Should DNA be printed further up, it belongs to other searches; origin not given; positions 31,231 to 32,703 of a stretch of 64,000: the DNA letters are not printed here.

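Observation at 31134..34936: Tubulin/CetZ-like GTPase with a convergent pair of repeat coiled-coil proteins: candidate novel bacterial cytoskeletal module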

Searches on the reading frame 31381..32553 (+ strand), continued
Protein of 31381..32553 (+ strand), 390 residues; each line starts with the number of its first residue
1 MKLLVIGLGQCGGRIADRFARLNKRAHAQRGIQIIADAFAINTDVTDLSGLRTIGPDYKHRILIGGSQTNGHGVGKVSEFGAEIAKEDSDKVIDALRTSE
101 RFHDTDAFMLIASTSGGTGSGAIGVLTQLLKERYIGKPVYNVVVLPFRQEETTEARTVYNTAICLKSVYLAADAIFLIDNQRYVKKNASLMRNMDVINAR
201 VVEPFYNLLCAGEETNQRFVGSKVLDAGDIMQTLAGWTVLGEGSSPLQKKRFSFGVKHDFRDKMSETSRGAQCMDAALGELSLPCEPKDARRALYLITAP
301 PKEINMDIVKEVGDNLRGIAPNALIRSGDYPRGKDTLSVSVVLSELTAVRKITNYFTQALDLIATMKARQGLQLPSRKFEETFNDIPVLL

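Call 7: find_related_loci(query=window:31381-32553:+, collection=genome_contigs, flank=8000)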
Query window:31381-32553:+ (390 aa) in genome_contigs; peptide patterns used: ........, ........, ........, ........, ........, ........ (x = any residue, [..] = any of these).
209 stretches matched a pattern; 149 encode a relative of the query (tblastn E <= 1e-3); the best 80 are kept; 79 distinct loci.
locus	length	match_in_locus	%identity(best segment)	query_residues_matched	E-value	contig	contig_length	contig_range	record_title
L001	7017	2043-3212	93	1-390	0e+0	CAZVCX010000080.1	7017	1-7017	MAG TPA_asm: uncultured Dehalococcoidales bacterium isolate SRP067234_co1_316 genome assembly, contig: k99_258528, whole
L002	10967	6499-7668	93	1-390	0e+0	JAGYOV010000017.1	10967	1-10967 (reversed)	MAG: Dehalococcoidia bacterium isolate M55B177 17, whole genome shotgun sequence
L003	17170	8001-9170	75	1-390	0e+0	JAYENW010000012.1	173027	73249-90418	MAG: Chloroflexota bacterium isolate MAG045 MAG045_12, whole genome shotgun sequence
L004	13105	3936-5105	73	1-390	0e+0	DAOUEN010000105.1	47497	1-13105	MAG TPA_asm: Dehalococcoidia bacterium isolate N6_289 k139_485270, whole genome shotgun sequence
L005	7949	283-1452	74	1-390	0e+0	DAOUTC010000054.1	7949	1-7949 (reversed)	MAG TPA_asm: Dehalococcoidia bacterium isolate CSMAG_562 CSMAG_562_k127_750231_length_7949_cov_13.0000, whole genome sho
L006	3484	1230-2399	73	1-390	0e+0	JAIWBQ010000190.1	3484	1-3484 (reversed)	MAG: bacterium isolate SFP3_RM_33 k127_4975630_262316, whole genome shotgun sequence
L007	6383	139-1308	72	1-390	0e+0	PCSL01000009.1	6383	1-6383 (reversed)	MAG: Chloroflexi bacterium CG23_combo_of_CG06-09_8_20_14_all_45_10 CG23_scaffold_11237_c, whole genome shotgun sequence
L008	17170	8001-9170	73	1-390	0e+0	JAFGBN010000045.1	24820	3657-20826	MAG: Dehalococcoidia bacterium isolate Zod_Metabat.1036 k87_4520553, whole genome shotgun sequence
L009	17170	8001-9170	73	1-390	0e+0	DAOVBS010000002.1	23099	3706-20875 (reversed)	MAG TPA_asm: Chloroflexota bacterium isolate CSMAG_1011 CSMAG_1011_k141_2010276_length_23099_cov_10.1962, whole genome s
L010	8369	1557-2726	73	1-390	0e+0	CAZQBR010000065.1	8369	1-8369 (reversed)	MAG TPA_asm: uncultured Dehalococcoidales bacterium isolate SRP068000_co3_165 genome assembly, contig: NODE_13060_length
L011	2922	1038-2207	72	1-390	0e+0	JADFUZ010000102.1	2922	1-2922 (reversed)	MAG: Chloroflexota bacterium isolate C2.bin.9 k83_2394999, whole genome shotgun sequence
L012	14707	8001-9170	72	1-390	0e+0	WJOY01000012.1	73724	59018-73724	MAG: Dehalococcoidia bacterium isolate 1244-C3-H4-B3 C3H4_C7, whole genome shotgun sequence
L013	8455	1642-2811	72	1-390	0e+0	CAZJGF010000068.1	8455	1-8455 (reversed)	MAG TPA_asm: uncultured Dehalococcoidales bacterium isolate binchicken_co34_567 genome assembly, contig: NODE_14887_leng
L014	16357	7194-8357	71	1-388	0e+0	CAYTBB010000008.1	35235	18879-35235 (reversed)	MAG TPA_asm: uncultured Dehalococcoidales bacterium isolate SRP068000_co3_435 genome assembly, contig: NODE_663_length_3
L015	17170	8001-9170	71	1-390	0e+0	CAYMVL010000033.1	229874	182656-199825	MAG TPA_asm: uncultured Dehalococcoidales bacterium isolate SRP067234_co1_282 genome assembly, contig: k99_82140, whole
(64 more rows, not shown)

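Call 51: predict_structure(alignment_id=A3)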
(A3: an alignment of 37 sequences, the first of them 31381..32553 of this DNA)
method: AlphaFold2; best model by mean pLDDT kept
length: 390 residues; sequences in the alignment: 37
mean_pLDDT: 52.2   pTM: 0.48
mean pLDDT of the five models: 52.2, 52.1, 48.7, 47.2, 44.4
residues with pLDDT >= 90: 0; 70-90: 88; 50-70: 79; < 50: 223
segments of 3 or more residues with pLDDT < 50: 45-77, 181-184, 188-191, 200-245, 247-306, 318-334, 339-364, 366-368, 372-390
pLDDT, mean of each block of 10 residues (from residue 1): 81 78 76 79 54 39 34 45 68 80 85 69 79 76 64 54 55 60 49 50 42 37 28 33 46 36 37 43 38 42 46 49 42 48 38 39 47 42 30
secondary structure, 60 per line:
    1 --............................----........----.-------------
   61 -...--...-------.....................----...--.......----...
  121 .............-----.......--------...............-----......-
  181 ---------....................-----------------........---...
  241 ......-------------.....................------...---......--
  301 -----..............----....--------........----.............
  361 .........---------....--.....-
elements in order: E3-8 H9-30 E35-42 E62-64 E67-69 H77-97 E107-113 H118-133 E139-145 H154-168 E174-179 H190-209 H227-234 E238-246 H260-280 E293-298 H306-319 E324-327 E336-343 H348-369 H379-382 H385-389

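Call 54: search_protein_representatives(protein=window:31381-32553:+)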
Query: 390 residues. Proteins with E-value up to 0.001 (for the whole library): 1053; up to 1e-10: 258; up to 1e-30: 71. The best 150 are listed.
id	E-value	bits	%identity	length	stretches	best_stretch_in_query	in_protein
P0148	6.2e-125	433.6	53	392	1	1-364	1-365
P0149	7.0e-113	394.0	48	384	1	2-390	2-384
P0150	1.6e-112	392.8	51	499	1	1-369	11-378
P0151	1.1e-105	370.3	46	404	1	2-390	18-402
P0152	5.7e-103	361.4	65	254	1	1-238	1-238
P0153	4.3e-100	351.9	46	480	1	1-371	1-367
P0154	3.2e-98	345.8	48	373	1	1-371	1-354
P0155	9.3e-96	337.6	50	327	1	81-389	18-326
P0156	6.5e-93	328.3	44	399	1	2-390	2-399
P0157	1.0e-90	321.0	44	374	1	1-357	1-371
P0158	2.6e-87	309.8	42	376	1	23-390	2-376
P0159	1.0e-85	304.6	44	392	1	1-367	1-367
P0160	1.0e-82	294.7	52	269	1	129-389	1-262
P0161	8.8e-82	291.6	66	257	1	1-200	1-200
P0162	3.8e-81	289.5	40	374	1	1-363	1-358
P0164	9.1e-78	278.4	39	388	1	1-390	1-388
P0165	2.2e-76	273.9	39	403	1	1-388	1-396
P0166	1.1e-73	265.0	37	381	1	1-387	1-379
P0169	1.9e-63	231.3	37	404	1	1-363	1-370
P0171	6.9e-62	226.2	39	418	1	1-371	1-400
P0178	3.6e-48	181.1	30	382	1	1-390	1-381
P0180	4.0e-47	177.6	35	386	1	1-358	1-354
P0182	2.5e-46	175.0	35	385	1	5-370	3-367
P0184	6.2e-45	170.4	36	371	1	1-363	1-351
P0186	2.9e-44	168.2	36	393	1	1-362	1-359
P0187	1.1e-43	166.4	35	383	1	1-354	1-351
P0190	4.5e-41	157.7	37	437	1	1-362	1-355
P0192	9.9e-40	153.3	34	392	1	1-360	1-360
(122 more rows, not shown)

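Call 55: list_cluster_members(proteins=[P0148, P0149, P0151, P0156, P0157, P0159, P0162, P0164, P0165, P0166])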
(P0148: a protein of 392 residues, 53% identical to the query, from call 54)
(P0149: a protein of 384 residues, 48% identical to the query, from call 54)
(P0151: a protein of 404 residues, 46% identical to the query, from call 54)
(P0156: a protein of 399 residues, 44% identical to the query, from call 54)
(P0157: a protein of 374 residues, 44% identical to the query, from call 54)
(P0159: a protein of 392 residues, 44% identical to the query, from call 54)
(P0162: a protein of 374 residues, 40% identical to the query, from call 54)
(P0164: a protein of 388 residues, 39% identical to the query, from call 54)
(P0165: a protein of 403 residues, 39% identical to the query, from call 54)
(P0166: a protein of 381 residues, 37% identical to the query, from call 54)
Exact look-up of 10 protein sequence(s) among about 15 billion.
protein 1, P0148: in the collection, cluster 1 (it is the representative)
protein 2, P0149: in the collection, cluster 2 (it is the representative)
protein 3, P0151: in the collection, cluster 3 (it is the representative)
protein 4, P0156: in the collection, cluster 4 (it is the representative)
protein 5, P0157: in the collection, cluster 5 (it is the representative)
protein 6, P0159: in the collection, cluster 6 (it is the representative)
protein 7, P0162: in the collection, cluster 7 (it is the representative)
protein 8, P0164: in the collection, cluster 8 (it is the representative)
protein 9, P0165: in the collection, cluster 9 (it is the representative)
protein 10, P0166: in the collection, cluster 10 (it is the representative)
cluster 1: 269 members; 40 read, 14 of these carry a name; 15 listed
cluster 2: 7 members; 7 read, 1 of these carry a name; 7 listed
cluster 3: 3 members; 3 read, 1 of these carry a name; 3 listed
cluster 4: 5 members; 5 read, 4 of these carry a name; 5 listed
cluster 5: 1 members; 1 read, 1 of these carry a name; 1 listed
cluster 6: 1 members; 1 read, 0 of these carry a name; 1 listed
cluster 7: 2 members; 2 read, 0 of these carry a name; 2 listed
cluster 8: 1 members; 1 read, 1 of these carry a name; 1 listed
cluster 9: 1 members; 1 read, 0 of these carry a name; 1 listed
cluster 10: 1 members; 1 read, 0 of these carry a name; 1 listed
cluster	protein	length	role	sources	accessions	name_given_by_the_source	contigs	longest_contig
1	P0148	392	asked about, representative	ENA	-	-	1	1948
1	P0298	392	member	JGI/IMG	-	cell division GTPase FtsZ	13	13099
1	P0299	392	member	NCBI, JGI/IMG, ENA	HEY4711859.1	MAG TPA: tubulin/FtsZ family protein [Dehalococcoidia bacterium]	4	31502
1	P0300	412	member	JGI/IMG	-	cell division GTPase FtsZ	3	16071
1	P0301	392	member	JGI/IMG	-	cell division GTPase FtsZ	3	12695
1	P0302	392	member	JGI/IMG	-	cell division GTPase FtsZ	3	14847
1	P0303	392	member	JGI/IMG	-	cell division GTPase FtsZ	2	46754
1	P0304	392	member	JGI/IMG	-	cell division GTPase FtsZ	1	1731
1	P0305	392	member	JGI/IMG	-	cell division GTPase FtsZ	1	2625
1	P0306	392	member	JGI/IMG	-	cell division GTPase FtsZ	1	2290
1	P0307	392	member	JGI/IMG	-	cell division GTPase FtsZ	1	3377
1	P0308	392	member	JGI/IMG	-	cell division GTPase FtsZ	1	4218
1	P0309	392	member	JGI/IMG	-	cell division GTPase FtsZ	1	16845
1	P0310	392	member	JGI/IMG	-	cell division GTPase FtsZ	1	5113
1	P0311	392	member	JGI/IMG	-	cell division GTPase FtsZ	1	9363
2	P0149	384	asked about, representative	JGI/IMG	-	-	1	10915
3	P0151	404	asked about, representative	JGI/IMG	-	-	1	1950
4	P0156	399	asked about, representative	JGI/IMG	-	cell division GTPase FtsZ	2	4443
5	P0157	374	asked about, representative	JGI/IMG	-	cell division GTPase FtsZ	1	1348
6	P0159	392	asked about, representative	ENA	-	-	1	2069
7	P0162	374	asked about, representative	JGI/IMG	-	-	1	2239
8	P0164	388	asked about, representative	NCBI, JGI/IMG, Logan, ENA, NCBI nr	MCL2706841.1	MAG: cell division protein FtsZ [Dehalococcoidia bacterium] | cell division protein FtsZ [Dehalococcoidia bacterium]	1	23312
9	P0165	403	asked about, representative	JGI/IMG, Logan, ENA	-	-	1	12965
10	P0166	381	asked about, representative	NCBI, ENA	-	-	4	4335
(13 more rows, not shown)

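Call 56: fold_search(model_id=the predicted structure, library=pdb)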
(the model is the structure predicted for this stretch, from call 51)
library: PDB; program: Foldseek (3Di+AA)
matches with E <= 10: 1790; with E <= 0.001: 1121
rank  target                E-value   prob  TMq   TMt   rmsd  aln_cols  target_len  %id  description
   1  4b46                  1.3e-20  1.00  0.38  0.44  13.2       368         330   31  CetZ1 from Haloferax volcanii - GDP bound monomer (released 2013-08-14)
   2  4b45_A                2.2e-17  1.00  0.36  0.42  13.9       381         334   25  CetZ2 from Haloferax volcanii - GTPgS bound protofilament (released 2013-08-14)
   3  3zid_A                2.4e-17  1.00  0.36  0.39  16.4       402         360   22  CetZ from Methanosaeta thermophila strain DSM 6194 (released 2013-08-14)
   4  3zid_B                4.6e-15  1.00  0.33  0.38  16.1       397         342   23  CetZ from Methanosaeta thermophila strain DSM 6194 (released 2013-08-14)
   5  1w5e_B                1.9e-14  1.00  0.33  0.38  14.2       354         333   22  FtsZ W319Y mutant, P1 (M. jannaschii) (released 2004-12-01)
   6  6ll5                  3.6e-14  1.00  0.34  0.43  13.2       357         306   22  Crystal structure of KpFtsZ (residues 11-316) (released 2020-02-26)
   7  6unx                  5.1e-14  1.00  0.33  0.42  13.6       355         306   21  Structure of E. coli FtsZ(L178E)-GTP complex (released 2020-02-05)
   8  3wgj_A                5.5e-14  1.00  0.33  0.41  14.8       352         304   21  STAPHYLOCOCCUS AUREUS FTSZ T7 chimera mutant, T7Bs (released 2013-12-25)
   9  6umk                  5.5e-14  1.00  0.32  0.41  13.3       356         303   23  Structure of E. coli FtsZ(L178E)-GDP complex (released 2020-02-05)
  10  4dxd                  6.2e-14  1.00  0.33  0.41  14.5       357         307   21  Staphylococcal Aureus FtsZ in complex with 723 (released 2012-05-23)
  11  7ojb                  6.6e-14  1.00  0.33  0.41  14.6       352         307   22  SaFtsZ(R143K) complexed with GDP (released 2022-03-02)
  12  6kvq                  9.0e-14  1.00  0.33  0.41  14.6       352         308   21  S. aureus FtsZ in complex with BOFP (compound 3) (released 2020-01-15)
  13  1w5f_A                9.0e-14  1.00  0.34  0.41  19.9       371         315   20  FtsZ, T7 mutated, domain swapped (T. maritima) (released 2004-12-01)
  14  1w58                  9.0e-14  1.00  0.33  0.38  14.2       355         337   22  FtsZ GMPCPP soak I213 (M. jannaschii) (released 2004-12-01)
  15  5mn5_A                9.0e-14  1.00  0.30  0.39  14.3       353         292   20  S. aureus FtsZ 12-316 T66W GTP Closed form (2TCm) (released 2016-12-21)
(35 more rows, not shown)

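Call 58: list_cluster_members(proteins=[P0169, P0171, P0178, P0180, P0182, P0184, P0186, P0187, P0190, P0192])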
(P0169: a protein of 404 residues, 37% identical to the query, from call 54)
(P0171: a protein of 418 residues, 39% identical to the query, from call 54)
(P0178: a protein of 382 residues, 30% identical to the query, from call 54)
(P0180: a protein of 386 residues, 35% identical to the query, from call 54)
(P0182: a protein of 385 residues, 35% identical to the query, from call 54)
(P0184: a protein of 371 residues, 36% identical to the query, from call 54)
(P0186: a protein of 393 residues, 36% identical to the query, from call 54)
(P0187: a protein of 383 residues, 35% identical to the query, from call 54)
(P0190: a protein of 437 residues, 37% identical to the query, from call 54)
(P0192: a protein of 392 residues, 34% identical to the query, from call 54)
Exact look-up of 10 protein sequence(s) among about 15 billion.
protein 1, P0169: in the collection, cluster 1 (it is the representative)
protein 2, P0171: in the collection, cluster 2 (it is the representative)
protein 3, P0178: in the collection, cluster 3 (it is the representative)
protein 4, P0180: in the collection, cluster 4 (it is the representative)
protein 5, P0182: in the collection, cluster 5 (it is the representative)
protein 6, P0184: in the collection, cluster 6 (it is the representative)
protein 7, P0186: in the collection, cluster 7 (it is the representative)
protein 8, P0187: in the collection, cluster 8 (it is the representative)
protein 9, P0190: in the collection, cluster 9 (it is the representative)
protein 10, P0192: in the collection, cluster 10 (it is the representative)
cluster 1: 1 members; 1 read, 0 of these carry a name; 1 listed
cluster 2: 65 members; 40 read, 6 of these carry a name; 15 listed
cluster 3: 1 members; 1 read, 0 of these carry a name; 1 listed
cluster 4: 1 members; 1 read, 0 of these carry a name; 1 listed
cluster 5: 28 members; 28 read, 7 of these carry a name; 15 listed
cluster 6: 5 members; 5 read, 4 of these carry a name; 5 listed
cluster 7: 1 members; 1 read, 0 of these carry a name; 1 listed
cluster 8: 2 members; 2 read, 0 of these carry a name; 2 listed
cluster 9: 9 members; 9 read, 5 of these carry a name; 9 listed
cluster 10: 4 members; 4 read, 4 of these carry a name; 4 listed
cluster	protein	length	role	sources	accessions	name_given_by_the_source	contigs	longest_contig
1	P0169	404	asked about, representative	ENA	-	-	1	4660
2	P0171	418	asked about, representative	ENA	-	-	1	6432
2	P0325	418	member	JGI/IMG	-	cell division GTPase FtsZ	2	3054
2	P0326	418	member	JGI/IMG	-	cell division GTPase FtsZ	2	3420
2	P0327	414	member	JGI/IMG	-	cell division GTPase FtsZ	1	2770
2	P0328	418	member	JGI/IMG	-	cell division GTPase FtsZ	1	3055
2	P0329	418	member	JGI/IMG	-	cell division GTPase FtsZ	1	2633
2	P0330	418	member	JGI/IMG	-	cell division GTPase FtsZ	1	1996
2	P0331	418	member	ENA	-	-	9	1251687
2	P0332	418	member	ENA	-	-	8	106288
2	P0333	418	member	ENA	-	-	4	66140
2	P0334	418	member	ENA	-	-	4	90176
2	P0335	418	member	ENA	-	-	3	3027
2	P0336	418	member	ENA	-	-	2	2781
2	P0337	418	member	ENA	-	-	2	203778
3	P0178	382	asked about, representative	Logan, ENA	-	-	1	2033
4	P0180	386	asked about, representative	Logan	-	-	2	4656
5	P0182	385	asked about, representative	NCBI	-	-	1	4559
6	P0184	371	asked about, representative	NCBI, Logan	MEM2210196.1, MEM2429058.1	MAG: tubulin/FtsZ family protein [Nitrososphaerales archaeon]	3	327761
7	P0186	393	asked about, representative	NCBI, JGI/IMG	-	-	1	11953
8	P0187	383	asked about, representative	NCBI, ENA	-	-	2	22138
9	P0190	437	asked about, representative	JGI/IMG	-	-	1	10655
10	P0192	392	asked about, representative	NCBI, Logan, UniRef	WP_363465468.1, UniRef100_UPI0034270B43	tubulin/FtsZ family protein [Halogeometricum borinquense] | tubulin/FtsZ family protein n=1 Tax=Halogeometricum borinquense TaxID=60847 ...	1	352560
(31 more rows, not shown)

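Call 64: search_protein_families(library=phrogs, proteins=[window:31381-32553:+], max_evalue=0.01)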
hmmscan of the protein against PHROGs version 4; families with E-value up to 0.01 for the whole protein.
window:31381-32553:+ (390 aa): 2 families
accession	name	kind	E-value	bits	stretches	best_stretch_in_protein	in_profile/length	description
phrog_17961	-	unknown function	3.4e-05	24.5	1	31-186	23-170/358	-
phrog_4733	-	DNA, RNA and nucleotide metabolism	0.0082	16.3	0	100-146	84-128/323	tubulin PhuZ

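Call 65: search_protein_families(library=padloc, proteins=[window:31381-32553:+], max_evalue=0.01)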
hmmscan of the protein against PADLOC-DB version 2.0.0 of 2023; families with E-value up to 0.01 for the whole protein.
window:31381-32553:+ (390 aa): 0 families

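Call 78: find_encoding_contigs(protein=P0184, flank=5000, max_places=2)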
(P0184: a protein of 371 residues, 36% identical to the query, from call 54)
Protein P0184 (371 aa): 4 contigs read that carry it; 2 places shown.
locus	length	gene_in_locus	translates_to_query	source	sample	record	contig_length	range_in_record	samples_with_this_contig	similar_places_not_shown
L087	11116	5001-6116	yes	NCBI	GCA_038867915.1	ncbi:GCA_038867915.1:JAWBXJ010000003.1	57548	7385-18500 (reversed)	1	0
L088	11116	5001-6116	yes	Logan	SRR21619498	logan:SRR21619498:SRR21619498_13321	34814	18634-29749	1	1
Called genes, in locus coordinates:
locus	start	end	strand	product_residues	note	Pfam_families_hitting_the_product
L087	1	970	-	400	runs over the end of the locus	PF03599:CdhD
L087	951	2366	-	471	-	PF03598:CdhC, PF19436:ACS_CODH_B_C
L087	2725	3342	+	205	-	PF02511:Thy1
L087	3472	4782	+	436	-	PF03600:CitMHS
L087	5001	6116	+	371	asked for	PF00091:Tubulin, PF21011:CetZ_C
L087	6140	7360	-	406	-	PF08714:Fae, PF00215:OMPdecase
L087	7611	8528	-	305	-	PF01063:Aminotran_4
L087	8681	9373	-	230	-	PF00121:TIM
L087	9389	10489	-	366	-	PF01950:FBPase_3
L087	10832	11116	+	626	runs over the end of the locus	PF02730:AFOR_N, PF01314:AFOR_C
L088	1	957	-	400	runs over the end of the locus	PF03599:CdhD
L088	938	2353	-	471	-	PF03598:CdhC, PF19436:ACS_CODH_B_C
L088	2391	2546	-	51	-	-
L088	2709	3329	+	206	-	PF02511:Thy1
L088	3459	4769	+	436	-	PF03600:CitMHS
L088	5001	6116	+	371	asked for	PF00091:Tubulin, PF21011:CetZ_C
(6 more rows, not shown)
